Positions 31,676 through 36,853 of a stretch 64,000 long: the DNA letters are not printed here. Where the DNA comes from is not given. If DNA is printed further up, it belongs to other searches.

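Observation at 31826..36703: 1625-aa single-chain fusion of HD, HEAT-like repeats, degenerate NadD-like, GNAT-like and PRTase-like modules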

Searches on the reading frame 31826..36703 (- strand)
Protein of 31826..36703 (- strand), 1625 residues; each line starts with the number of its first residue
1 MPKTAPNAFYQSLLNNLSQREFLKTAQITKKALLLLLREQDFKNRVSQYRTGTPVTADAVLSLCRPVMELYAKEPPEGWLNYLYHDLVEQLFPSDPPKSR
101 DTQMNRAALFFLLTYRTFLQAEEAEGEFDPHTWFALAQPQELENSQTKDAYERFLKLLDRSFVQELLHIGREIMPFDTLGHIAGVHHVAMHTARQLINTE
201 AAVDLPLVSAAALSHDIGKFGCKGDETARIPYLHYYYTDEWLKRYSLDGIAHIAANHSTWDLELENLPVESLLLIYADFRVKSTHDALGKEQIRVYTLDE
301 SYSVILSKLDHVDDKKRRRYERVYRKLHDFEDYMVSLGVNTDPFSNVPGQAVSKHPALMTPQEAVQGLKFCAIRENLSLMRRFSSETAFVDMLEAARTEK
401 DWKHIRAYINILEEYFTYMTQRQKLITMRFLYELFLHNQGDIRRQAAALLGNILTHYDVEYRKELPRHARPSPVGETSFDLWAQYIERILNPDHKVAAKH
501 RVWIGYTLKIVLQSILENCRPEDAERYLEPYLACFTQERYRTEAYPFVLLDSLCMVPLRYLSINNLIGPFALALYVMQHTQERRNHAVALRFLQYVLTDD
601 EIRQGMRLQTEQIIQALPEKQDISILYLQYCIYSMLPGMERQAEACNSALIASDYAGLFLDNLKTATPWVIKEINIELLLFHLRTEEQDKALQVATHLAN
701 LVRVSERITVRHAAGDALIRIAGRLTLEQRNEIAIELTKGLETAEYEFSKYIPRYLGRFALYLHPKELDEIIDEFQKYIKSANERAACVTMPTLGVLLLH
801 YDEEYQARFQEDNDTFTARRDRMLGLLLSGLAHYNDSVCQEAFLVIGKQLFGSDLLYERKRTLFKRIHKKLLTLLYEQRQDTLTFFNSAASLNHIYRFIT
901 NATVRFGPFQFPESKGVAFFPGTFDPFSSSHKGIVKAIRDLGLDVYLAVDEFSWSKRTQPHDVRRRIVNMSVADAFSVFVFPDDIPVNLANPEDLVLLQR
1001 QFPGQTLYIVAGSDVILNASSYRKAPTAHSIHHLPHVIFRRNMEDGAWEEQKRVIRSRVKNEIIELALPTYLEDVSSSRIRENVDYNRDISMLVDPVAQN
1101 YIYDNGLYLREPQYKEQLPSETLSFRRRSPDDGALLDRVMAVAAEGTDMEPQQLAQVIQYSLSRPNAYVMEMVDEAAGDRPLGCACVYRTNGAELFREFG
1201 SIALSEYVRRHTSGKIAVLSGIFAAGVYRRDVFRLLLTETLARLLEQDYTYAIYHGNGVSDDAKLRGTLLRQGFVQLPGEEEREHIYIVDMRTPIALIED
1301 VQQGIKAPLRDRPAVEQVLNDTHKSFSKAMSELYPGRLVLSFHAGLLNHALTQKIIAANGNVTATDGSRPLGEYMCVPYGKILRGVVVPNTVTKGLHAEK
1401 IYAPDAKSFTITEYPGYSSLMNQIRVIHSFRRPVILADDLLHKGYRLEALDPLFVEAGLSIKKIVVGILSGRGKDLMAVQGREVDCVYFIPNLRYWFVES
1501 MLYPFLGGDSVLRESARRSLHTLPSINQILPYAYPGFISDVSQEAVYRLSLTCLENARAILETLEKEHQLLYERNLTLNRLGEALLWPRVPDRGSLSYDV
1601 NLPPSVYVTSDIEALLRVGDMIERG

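Call 3: search_protein_families(library=pfam, proteins=[window:31826-36703:-], max_evalue=1)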
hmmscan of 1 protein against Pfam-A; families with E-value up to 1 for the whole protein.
window:31826-36703:- (1625 aa): 3 families
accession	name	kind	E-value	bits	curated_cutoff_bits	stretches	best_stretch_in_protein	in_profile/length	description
PF01467.32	CTP_transf_like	-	8.9e-05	23.2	21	1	919-1082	1-132/133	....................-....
PF01966.28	HD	-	0.00028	21.6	22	1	181-278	4-111/116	HD domain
PF08557.15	Lipid_DES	-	0.049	13.5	23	1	950-966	3-19/37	Sphingolipid Delta4-desaturase (DES)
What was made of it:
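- On HD-domain phosphohydrolase superfamily (PF01966): On the whole protein the score is 21.6, just under the cut-off (call 3).
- On Nucleotidyltransferase alpha/beta phosphodiesterase superfamily (PF01467 CTP_transf_like): 23.2 bits against 21, residues 919-1082 covering profile positions 1-132 of 133 (call 3).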

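Call 4: search_protein_families(library=ncbifam, proteins=[window:31826-36703:-], max_evalue=1)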
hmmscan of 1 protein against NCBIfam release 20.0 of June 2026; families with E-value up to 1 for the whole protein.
window:31826-36703:- (1625 aa): 13 families
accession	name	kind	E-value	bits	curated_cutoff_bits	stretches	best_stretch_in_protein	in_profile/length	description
TIGR00482.1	TIGR00482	equivalog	3.4e-09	37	112.45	1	920-1108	2-194/194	nicotinate (nicotinamide) nucleotide adenylyltransferase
NF000840.1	PRK00071.1-3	equivalog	8.4e-09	35.2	150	1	916-1109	7-199/201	nicotinate-nucleotide adenylyltransferase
NF045665.1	NTPtran_DVU1551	equivalog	2.1e-06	27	315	1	149-283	184-313/359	DVU_1551 family NTP transferase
NF005519.0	PRK07152.1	equivalog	4.5e-05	22.6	315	1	917-1111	3-187/361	nicotinate-nucleotide adenylyltransferase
NF006479.0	PRK08887.1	equivalog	0.00042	20.2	164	1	916-1025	3-119/174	nicotinate-nicotinamide nucleotide adenylyltransferase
TIGR01510.1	coaD_prev_kdtB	equivalog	0.00048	20.2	103.3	1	918-972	2-56/155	pantetheine-phosphate adenylyltransferase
NF000839.0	PRK00071.1-1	equivalog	0.00048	20.1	187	1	917-1109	8-216/219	nicotinate-nucleotide adenylyltransferase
NF000841.0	PRK00071.1-4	equivalog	0.0012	18.7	197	1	917-1108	9-192/194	nicotinate-nucleotide adenylyltransferase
NF000842.0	PRK00071.2-1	equivalog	0.005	16.5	167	1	999-1104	86-185/191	nicotinate-nucleotide adenylyltransferase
TIGR00295.1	TIGR00295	hypoth_equivalog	0.0092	15.7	172.35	1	180-221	16-57/164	TIGR00295 family protein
TIGR00277.1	HDIG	domain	0.011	15.6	27.6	1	178-220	5-42/84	HDIG domain-containing metalloprotein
TIGR00125.1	cyt_tran_rel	domain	0.11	12.7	27.7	1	917-967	1-53/65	adenylyltransferase/cytidyltransferase family protein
TIGR01367.1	pyrE_Therm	equivalog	0.13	11.8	150.25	1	752-819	25-89/187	orotate phosphoribosyltransferase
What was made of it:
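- On NadD (NaMN adenylyltransferase, TIGR00482 / PRK00071): 37.0 bits against 112.45 (TIGR00482) and 35.2 against 150 (NF000840), although aligned end to end (call 4).
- Closest known: NadD-YqeK fusion proteins of mycoplasmas. Different: PRK07152 aligns only over the NadD half (call 4).
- Checked: CTP_transf_like PF01467 scores 23.2 against a cut-off of 21 (call 3), and the NadD model TIGR00482 matches end to end at E 3e-9, though far below its trusted cut-off (call 4).
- The NadD match is far below the trusted cut-offs (37 bits against 112, call 4), and the region equivalent to the NaMN-binding SYTxDTL motif differs, so the substrate may not be a pyridine nucleotide. The NadD match is weak (call 4). 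Scores are far below the NadD equivalog cut-offs (call 4).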

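Call 5: find_homologous_proteins(query=window:31826-36703:-)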
Query window:31826-36703:- (1625 aa): 7713 proteins with E <= 0.001 among 8000 candidates; the best 120 are listed.
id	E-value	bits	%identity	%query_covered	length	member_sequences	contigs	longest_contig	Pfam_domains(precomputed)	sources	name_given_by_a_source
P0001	0.0e+0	2943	79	100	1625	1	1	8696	PF01966.29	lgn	-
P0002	0.0e+0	2563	100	69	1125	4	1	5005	-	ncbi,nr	ncbi:MAG: hypothetical protein PHO41_05670, partial [Eubacteriales bacterium]|nr:hypothetical protei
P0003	0.0e+0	2115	59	100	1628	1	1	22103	-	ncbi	-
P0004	0.0e+0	2066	58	100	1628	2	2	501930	-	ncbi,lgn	-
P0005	0.0e+0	2037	57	100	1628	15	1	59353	-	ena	-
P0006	0.0e+0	2029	57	100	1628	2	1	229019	-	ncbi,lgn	-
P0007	0.0e+0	1949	55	99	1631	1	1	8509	PF01467.33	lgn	-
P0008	0.0e+0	1945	55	100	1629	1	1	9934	-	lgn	-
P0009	0.0e+0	1923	54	100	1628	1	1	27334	-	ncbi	-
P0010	0.0e+0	1920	56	100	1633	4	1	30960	-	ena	-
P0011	0.0e+0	1915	56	100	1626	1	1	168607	PF01966.29,PF01467.33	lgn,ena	-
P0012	0.0e+0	1911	55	100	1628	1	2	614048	PF01966.29,PF01467.33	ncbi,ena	-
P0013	0.0e+0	1908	55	100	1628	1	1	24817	PF01966.29,PF01467.33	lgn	-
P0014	0.0e+0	1892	55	100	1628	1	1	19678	PF01467.33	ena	-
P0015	0.0e+0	1891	54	100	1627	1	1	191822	-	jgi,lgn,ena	-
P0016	0.0e+0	1890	54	100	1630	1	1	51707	PF01966.29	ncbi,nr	ncbi:HD domain-containing protein [Christensenellaceae bacterium OttesenSCG-928-L17]|nr:HD domain-co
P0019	0.0e+0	1885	55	100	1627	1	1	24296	PF01467.33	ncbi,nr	ncbi:MAG TPA: hypothetical protein VN366_05015 [Feifaniaceae bacterium]|nr:hypothetical protein [Fei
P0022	0.0e+0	1699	50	100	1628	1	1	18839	PF01467.33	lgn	-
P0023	0.0e+0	1696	52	100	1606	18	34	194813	PF01467.33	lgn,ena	-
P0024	0.0e+0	1687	49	100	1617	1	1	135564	PF01467.33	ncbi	-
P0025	0.0e+0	1681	48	100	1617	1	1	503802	PF01467.33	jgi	-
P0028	0.0e+0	1664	48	100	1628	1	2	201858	PF01467.33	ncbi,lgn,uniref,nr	ncbi:hypothetical protein [Sinanaerobacter chloroacetimidivorans]|uniref:nicotinate-nucleotide adeny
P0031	0.0e+0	1648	48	100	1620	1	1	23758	PF01467.33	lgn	-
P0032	0.0e+0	1643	48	100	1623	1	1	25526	PF01467.33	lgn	-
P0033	0.0e+0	1643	47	100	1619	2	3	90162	PF01467.33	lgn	-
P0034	0.0e+0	1639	-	-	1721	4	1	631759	PF01467.33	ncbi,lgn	-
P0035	0.0e+0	1639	48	100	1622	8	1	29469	PF01467.33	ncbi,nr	ncbi:MAG: hypothetical protein MR704_13680 [Clostridia bacterium]|nr:hypothetical protein [Clostridi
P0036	0.0e+0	1636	47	100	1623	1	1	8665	PF01467.33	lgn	-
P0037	0.0e+0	1633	48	100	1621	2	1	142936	PF01467.33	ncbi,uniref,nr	ncbi:nicotinate-nicotinamide nucleotide adenylyltransferase [Anaerovorax odorimutans]|uniref:nicotin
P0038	0.0e+0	1633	47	100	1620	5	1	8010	PF01467.33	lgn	-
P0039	0.0e+0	1631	47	100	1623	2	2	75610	PF01467.33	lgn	-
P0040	0.0e+0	1631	47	100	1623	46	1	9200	PF01467.33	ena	-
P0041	0.0e+0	1627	47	100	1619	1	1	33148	PF01467.33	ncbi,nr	ncbi:MAG: hypothetical protein PHE79_07665 [Eubacteriales bacterium]|nr:hypothetical protein [Eubact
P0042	0.0e+0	1627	48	100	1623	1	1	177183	PF01467.33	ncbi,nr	ncbi:hypothetical protein LI177_04860 [bacterium 210820-DFI.6.37]|nr:hypothetical protein [bacterium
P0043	0.0e+0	1624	48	99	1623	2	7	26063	PF01467.33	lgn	-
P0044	0.0e+0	1624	48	100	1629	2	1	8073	PF01467.33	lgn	-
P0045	0.0e+0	1623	46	100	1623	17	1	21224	PF01467.33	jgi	-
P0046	0.0e+0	1623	47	100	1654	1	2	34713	PF01467.33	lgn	-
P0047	0.0e+0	1622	47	100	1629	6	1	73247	PF01467.33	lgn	-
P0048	0.0e+0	1621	47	99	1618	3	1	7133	PF01467.33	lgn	-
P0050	0.0e+0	1620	47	99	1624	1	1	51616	PF01467.33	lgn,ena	-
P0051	0.0e+0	1619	47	100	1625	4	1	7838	PF01467.33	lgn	-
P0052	0.0e+0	1619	49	100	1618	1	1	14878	PF01467.33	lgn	-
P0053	0.0e+0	1617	47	100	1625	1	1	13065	PF01467.33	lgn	-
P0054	0.0e+0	1617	47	99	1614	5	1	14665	PF01467.33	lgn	-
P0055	0.0e+0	1616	47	100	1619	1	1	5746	PF01467.33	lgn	-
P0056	0.0e+0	1616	47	100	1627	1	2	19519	PF01467.33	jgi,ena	-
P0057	0.0e+0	1615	47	99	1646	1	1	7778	PF01467.33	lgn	-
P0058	0.0e+0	1614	47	98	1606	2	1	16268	PF01467.33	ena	-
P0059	0.0e+0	1613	47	100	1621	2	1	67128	PF01467.33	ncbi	-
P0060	0.0e+0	1613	47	100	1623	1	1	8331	PF01467.33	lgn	-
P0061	0.0e+0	1612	47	100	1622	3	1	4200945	PF01467.33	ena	-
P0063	0.0e+0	1607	47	100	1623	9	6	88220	PF01467.33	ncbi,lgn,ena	-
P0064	0.0e+0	1606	47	100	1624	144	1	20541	PF01467.33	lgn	-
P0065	0.0e+0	1605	46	100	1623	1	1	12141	PF01467.33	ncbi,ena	-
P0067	0.0e+0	1604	47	100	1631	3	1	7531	PF01467.33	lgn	-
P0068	0.0e+0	1604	47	100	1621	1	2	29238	PF01467.33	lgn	-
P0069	0.0e+0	1603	47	99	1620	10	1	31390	PF01467.33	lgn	-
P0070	0.0e+0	1602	48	100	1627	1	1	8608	PF01467.33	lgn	-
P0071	0.0e+0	1601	47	99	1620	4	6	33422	PF01467.33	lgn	-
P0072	0.0e+0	1601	47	100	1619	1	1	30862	PF01467.33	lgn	-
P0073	0.0e+0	1600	47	100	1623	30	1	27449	PF01467.33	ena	-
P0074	0.0e+0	1599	47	100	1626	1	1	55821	PF01467.33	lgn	-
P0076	0.0e+0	1597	47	100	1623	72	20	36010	PF01467.33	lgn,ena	-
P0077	0.0e+0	1597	47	100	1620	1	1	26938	PF01467.33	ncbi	-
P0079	0.0e+0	1595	46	100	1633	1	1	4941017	PF01467.33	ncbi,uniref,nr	ncbi:hypothetical protein FRZ06_08155 [Anoxybacterium hadale]|uniref:Uncharacterized protein n=1 Tax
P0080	0.0e+0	1594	47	100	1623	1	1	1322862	PF01467.33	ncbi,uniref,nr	ncbi:nicotinate-nicotinamide nucleotide adenylyltransferase [Clostridium aminobutyricum]|uniref:nico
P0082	0.0e+0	1593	46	100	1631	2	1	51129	PF01467.33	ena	-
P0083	0.0e+0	1593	47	99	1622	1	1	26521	PF01467.33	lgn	-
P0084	0.0e+0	1592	46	100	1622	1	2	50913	PF01467.33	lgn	-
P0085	0.0e+0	1591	47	99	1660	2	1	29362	PF01467.33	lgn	-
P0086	0.0e+0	1590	47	100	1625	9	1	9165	PF01467.33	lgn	-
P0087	0.0e+0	1590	46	100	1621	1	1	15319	PF01467.33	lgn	-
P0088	0.0e+0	1588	46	100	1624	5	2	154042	PF01467.33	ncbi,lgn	-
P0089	0.0e+0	1588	47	100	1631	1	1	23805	PF01467.33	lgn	-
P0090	0.0e+0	1587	46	100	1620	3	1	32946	PF01467.33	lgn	-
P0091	0.0e+0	1586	46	100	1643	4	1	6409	PF01467.33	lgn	-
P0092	0.0e+0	1585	46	100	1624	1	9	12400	PF01467.33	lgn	-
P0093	0.0e+0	1584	47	100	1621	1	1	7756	PF01467.33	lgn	-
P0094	0.0e+0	1583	46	100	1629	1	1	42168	PF01467.33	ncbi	-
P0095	0.0e+0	1581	46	100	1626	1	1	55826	PF01467.33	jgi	-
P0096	0.0e+0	1579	46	100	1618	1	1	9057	PF01467.33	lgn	-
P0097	0.0e+0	1578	46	99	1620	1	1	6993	PF01467.33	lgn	-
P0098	0.0e+0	1577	47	100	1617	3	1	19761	PF01467.33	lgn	-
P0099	0.0e+0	1577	47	96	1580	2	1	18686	PF01467.33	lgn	-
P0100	0.0e+0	1575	46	100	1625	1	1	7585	PF01467.33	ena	-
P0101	0.0e+0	1575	46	100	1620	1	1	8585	PF01467.33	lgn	-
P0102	0.0e+0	1574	46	100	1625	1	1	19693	PF01467.33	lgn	-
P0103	0.0e+0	1574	46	100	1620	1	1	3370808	PF01467.33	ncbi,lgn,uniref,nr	ncbi:hypothetical protein [Sinanaerobacter sp. ZZT-01]|uniref:nicotinate-nicotinamide nucleotide ade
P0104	0.0e+0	1574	46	99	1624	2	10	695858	PF01467.33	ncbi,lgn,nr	ncbi:MAG: hypothetical protein HFE75_02925 [Firmicutes bacterium]|nr:hypothetical protein [Bacillota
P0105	0.0e+0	1574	47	100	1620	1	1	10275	PF01467.33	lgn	-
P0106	0.0e+0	1574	46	99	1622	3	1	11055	PF01467.33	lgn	-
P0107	0.0e+0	1574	46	99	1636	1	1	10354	PF01467.33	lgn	-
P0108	0.0e+0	1572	46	100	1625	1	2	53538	PF01467.33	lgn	-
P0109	0.0e+0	1571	46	100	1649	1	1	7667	PF01467.33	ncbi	-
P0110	0.0e+0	1570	47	98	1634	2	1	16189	PF01467.33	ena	-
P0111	0.0e+0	1570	46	100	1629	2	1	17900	PF01467.33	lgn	-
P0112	0.0e+0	1570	47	100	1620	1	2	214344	PF01467.33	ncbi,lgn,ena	-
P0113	0.0e+0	1569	47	100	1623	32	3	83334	PF01467.33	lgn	-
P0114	0.0e+0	1569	46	100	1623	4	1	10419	PF01467.33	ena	-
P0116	0.0e+0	1567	46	99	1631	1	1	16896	PF01467.33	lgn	-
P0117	0.0e+0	1567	46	100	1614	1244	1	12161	PF01467.33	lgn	-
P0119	0.0e+0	1564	47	100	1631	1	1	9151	PF01467.33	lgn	-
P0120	0.0e+0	1563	46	99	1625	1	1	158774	PF01467.33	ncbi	-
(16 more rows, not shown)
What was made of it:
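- On Nucleotidyltransferase alpha/beta phosphodiesterase superfamily (PF01467 CTP_transf_like): Precomputed PF01467 is listed for most homologues (call 5).
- Checked: Mis-assembly is excluded: more than 7700 homologues exist, and nearly all of the 120 best listed are 1606-1660 aa (call 5).
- Several sources name it NadD (call 5).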
